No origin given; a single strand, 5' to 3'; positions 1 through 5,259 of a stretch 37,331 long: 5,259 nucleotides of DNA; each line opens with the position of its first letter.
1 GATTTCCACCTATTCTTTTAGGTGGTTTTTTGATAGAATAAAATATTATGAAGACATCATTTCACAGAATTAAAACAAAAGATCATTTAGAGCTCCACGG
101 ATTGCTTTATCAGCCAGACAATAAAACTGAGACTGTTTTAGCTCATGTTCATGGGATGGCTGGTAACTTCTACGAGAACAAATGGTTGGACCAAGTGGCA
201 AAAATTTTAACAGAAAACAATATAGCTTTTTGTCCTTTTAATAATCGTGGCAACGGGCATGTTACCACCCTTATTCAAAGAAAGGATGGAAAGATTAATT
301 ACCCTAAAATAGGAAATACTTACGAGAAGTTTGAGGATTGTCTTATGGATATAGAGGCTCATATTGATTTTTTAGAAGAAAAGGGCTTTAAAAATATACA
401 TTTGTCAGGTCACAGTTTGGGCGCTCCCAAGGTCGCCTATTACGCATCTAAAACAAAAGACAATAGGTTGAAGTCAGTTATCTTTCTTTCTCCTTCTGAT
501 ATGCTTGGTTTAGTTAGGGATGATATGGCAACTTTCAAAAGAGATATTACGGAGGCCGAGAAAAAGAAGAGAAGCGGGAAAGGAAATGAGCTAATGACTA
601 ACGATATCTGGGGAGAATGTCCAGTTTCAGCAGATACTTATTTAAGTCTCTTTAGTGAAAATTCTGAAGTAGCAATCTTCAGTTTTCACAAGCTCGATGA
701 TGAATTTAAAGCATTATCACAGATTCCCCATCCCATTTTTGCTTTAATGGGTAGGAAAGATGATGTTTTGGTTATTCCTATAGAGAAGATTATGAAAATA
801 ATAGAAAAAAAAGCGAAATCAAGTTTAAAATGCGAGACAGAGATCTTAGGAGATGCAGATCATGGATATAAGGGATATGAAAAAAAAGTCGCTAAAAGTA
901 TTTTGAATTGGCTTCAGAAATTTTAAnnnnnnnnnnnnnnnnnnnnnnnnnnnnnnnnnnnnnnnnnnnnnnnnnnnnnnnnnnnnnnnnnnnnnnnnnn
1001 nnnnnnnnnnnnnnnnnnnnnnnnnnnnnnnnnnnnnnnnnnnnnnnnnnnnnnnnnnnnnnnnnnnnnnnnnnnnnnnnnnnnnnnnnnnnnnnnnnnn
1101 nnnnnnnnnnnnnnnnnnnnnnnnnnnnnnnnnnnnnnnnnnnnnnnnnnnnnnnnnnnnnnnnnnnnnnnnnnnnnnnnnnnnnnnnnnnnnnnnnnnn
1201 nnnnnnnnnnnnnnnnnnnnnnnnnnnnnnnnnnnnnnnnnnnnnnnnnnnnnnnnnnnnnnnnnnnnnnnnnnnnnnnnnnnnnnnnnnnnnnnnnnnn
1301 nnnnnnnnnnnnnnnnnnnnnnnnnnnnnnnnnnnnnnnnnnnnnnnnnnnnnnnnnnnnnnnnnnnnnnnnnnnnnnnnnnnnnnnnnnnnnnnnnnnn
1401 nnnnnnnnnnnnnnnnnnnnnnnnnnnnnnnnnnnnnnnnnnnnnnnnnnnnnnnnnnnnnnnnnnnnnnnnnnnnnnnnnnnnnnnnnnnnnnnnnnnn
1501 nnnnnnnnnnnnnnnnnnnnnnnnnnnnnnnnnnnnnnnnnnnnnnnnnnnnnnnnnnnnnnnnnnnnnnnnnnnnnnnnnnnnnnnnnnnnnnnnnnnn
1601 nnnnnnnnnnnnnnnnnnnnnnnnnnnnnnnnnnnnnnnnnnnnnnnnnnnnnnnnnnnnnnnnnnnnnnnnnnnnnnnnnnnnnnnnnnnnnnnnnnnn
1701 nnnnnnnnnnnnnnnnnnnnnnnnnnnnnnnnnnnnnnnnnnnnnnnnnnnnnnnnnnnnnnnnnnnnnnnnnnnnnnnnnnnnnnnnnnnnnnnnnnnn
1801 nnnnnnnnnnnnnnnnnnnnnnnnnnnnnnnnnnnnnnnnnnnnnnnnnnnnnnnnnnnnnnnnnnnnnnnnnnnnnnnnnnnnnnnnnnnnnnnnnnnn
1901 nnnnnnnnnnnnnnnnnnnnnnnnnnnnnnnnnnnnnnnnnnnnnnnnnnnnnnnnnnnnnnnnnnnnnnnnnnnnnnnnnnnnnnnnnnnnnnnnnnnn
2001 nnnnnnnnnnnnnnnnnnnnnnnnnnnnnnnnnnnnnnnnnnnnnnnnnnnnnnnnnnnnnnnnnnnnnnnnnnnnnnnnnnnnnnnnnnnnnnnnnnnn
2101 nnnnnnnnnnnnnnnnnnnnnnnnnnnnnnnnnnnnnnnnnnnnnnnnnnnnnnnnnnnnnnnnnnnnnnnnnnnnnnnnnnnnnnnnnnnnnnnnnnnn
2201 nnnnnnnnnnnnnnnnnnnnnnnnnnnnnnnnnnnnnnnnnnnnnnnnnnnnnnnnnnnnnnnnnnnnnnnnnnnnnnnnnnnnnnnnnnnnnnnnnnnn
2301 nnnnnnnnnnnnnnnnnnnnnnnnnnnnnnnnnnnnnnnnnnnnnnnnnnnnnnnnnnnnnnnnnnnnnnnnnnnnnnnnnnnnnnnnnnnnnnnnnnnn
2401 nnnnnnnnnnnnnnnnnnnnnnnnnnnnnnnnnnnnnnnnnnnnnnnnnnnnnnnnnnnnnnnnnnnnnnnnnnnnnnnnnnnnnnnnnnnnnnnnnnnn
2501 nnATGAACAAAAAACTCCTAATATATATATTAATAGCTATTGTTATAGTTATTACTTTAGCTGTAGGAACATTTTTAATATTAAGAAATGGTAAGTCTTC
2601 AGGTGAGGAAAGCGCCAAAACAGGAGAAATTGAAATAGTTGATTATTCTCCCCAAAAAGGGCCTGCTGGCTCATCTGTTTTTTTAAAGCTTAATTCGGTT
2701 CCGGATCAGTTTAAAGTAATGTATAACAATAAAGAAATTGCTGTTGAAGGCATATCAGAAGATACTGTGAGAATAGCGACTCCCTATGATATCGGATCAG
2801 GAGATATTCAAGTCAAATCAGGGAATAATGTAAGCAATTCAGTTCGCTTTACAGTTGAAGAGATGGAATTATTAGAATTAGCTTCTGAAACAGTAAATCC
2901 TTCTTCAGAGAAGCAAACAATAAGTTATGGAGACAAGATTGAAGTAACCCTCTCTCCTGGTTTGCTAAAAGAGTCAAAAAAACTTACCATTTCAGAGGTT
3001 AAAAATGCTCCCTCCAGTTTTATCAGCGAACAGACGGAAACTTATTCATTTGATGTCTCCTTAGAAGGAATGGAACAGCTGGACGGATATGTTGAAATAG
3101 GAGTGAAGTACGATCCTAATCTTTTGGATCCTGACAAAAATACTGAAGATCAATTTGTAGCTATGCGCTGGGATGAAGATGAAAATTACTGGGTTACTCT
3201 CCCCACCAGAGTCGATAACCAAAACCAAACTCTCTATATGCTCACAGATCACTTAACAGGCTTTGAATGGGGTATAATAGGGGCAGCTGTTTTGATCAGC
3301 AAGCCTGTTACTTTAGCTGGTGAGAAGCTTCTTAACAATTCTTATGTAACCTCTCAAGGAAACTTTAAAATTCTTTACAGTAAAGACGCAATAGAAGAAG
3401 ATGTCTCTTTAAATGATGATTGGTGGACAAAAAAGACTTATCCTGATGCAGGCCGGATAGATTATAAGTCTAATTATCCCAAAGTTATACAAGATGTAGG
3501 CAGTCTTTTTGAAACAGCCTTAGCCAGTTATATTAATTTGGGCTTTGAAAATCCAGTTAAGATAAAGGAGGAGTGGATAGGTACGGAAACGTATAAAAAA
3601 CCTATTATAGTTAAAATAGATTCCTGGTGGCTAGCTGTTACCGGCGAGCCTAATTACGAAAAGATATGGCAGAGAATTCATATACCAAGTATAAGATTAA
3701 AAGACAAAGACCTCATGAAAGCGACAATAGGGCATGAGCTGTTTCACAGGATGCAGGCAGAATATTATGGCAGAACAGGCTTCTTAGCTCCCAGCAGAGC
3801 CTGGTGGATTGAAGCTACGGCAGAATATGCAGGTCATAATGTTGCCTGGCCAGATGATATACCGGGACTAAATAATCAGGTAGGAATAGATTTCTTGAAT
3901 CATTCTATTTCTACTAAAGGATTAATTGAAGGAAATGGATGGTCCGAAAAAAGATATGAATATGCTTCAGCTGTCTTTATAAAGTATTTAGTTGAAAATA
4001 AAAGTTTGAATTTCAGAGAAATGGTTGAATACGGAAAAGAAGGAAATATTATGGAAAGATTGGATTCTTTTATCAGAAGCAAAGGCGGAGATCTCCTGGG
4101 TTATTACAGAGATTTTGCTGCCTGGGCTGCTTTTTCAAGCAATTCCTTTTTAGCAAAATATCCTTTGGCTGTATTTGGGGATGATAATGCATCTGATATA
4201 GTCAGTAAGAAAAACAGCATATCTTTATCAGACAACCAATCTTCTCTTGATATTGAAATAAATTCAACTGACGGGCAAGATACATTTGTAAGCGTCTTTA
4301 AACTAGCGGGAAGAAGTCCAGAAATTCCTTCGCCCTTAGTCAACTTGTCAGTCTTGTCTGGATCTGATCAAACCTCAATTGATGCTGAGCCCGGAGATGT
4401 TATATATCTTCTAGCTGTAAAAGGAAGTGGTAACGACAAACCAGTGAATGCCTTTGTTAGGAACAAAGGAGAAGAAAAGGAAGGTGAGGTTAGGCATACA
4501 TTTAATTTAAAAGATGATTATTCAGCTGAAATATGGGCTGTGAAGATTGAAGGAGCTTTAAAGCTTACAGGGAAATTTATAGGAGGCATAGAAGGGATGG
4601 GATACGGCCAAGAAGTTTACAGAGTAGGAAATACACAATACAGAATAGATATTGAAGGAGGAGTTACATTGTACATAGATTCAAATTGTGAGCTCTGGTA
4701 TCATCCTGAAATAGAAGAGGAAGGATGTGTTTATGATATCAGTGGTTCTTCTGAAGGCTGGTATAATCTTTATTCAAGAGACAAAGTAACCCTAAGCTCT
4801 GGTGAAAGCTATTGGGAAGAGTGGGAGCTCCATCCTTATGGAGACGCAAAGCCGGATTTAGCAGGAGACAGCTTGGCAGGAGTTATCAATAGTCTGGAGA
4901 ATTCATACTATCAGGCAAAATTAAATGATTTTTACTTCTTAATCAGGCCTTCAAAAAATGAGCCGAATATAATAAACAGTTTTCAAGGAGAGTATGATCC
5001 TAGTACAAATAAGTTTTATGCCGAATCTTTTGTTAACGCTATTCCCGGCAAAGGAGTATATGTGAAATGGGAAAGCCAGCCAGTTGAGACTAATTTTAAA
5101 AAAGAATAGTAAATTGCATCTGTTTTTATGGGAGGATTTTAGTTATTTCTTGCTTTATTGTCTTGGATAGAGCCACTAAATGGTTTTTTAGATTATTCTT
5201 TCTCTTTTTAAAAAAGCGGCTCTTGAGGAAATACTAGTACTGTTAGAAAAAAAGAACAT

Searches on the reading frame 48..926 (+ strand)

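Call 14: search_protein_families(library=pfam, proteins=[window:48-926:+])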
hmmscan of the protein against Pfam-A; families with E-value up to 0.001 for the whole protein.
window:48-926:+ (292 aa): 5 families
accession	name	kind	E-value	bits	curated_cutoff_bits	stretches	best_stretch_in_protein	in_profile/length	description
PF08538.16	DUF1749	-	7.2e-10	38.9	24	1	101-285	86-289/299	Protein of unknown function (DUF1749)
PF12146.15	Hydrolase_4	-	3.7e-09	36.7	27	1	28-149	4-109/239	Serine aminopeptidase, S33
PF00561.26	Abhydrolase_1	-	4e-09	36.9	25.8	1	34-154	6-114/245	alpha/beta hydrolase fold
PF01738.24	DLH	-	4.2e-05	23.7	21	0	212-277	126-191/217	Dienelactone hydrolase family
PF12697.13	Abhydrolase_6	-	0.00059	21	26.3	1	95-251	48-189/217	Alpha/beta hydrolase family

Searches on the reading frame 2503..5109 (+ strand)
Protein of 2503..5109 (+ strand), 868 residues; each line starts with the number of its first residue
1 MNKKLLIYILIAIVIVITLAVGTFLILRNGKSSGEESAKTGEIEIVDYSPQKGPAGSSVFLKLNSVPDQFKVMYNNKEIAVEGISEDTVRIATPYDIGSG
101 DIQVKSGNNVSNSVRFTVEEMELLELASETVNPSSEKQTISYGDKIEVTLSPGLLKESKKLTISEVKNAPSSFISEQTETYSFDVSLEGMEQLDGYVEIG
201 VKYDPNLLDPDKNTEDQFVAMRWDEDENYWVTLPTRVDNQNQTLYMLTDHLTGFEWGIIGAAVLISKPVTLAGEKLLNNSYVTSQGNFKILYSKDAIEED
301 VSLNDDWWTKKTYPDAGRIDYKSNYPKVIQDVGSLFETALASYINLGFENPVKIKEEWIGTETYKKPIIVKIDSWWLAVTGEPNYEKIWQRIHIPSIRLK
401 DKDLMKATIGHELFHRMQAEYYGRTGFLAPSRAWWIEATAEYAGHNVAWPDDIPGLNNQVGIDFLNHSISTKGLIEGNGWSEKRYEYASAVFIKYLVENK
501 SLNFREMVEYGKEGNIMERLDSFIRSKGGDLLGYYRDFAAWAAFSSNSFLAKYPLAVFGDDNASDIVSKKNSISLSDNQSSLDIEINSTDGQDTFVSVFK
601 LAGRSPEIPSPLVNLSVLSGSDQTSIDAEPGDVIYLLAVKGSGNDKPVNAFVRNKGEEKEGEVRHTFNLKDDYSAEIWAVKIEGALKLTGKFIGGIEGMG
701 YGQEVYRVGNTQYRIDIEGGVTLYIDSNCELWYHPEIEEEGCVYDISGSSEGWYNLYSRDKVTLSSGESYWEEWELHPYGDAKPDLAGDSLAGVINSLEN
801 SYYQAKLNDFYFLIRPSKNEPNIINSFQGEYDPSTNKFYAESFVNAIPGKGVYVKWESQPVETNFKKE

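Call 14: search_protein_families(library=pfam, proteins=[window:2503-5109:+])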
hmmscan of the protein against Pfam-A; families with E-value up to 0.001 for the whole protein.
window:2503-5109:+ (868 aa): 0 families

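Call 27: find_homologous_proteins(query=window:2503-5109:+, max_evalue=1e-10)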
Query window:2503-5109:+ (868 aa): 40 proteins with E <= 1e-10 among 8000 candidates.
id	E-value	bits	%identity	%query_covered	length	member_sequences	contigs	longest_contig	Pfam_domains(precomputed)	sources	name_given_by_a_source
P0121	0.0e+0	1976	100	100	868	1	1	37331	-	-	-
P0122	0.0e+0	1640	81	100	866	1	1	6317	-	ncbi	-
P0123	0.0e+0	1342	67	100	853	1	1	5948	-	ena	-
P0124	0.0e+0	1090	58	100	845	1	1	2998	-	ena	-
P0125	8.8e-295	998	55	97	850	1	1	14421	-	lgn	-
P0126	2.3e-285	967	53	99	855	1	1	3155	-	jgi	-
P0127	1.5e-205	703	45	87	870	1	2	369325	-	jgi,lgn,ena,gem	-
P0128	8.0e-199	681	44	94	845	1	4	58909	PF19527.5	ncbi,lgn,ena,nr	ncbi:hypothetical protein KAR26_04085 [Candidatus Parcubacteria bacterium]|nr:hypothetical protein [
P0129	9.0e-158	545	43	79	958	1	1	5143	PF13946.12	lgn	-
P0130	2.5e-149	517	42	74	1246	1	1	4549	PF07661.20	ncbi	-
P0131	2.8e-149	517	42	74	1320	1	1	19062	PF00801.27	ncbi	ncbi:MAG: toxin-antitoxin system YwqK family antitoxin [Desulfamplus sp.]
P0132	3.3e-147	510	41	75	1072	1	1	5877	PF05345.19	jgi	jgi:hypothetical protein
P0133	1.8e-146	508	43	76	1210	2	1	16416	-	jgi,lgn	-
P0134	2.2e-146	507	41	78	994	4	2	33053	PF13946.12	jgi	jgi:hypothetical protein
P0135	8.0e-140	486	41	74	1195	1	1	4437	PF00801.27,PF18911.7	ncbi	-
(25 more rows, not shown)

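Call 28: find_encoding_contigs(protein=P0122, flank=5000, max_places=4)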
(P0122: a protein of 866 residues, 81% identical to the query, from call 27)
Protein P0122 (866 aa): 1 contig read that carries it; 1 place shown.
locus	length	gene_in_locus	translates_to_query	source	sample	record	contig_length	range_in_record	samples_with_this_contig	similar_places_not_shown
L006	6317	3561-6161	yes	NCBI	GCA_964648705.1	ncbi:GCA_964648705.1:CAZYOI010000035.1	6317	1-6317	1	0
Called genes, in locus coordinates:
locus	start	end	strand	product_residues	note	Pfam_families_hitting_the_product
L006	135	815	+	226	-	PF01048:PNP_UDP_1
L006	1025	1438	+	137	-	-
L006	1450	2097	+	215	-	PF01966:HD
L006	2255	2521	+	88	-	-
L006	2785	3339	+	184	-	PF01936:NYN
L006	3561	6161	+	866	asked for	-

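Call 29: find_encoding_contigs(protein=P0123, flank=5000, max_places=4)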
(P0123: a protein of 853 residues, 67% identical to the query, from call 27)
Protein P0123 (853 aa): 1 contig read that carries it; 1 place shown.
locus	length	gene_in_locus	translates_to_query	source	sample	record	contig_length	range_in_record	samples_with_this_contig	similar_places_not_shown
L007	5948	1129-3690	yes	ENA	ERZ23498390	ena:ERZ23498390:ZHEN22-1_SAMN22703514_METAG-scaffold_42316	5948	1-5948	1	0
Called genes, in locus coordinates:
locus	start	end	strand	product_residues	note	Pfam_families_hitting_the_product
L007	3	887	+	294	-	?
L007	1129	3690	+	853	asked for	-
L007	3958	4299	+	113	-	-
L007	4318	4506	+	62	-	-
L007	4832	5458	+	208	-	-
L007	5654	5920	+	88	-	PF12674:Zn_ribbon_2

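Call 30: find_encoding_contigs(protein=P0125, flank=5000, max_places=4)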
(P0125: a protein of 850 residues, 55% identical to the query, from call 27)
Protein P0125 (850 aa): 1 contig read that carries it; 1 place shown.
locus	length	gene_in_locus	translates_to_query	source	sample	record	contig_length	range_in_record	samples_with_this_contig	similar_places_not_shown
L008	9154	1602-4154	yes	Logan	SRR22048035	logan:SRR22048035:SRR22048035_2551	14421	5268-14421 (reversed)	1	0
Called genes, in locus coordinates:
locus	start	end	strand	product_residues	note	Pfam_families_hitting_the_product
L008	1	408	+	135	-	?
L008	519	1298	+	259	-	PF00376:MerR, PF12728:HTH_17, PF13411:MerR_1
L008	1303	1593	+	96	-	PF14213:DUF4325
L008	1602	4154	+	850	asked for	-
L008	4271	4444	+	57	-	-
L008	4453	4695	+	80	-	-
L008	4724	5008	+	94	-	PF14358:DUF4405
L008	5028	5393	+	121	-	-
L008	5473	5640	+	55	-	-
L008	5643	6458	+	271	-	-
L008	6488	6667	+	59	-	-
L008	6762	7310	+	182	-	PF00908:dTDP_sugar_isom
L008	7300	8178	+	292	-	PF01370:Epimerase, PF04321:RmlD_sub_bind, PF16363:GDP_Man_Dehyd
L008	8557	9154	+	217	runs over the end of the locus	PF00702:Hydrolase, PF13419:HAD_2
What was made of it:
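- Tried and rejected: homologues of the 868-aa protein (call 27), with contigs of the 81 %, 67 % and 55 % relatives (calls 28-30).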
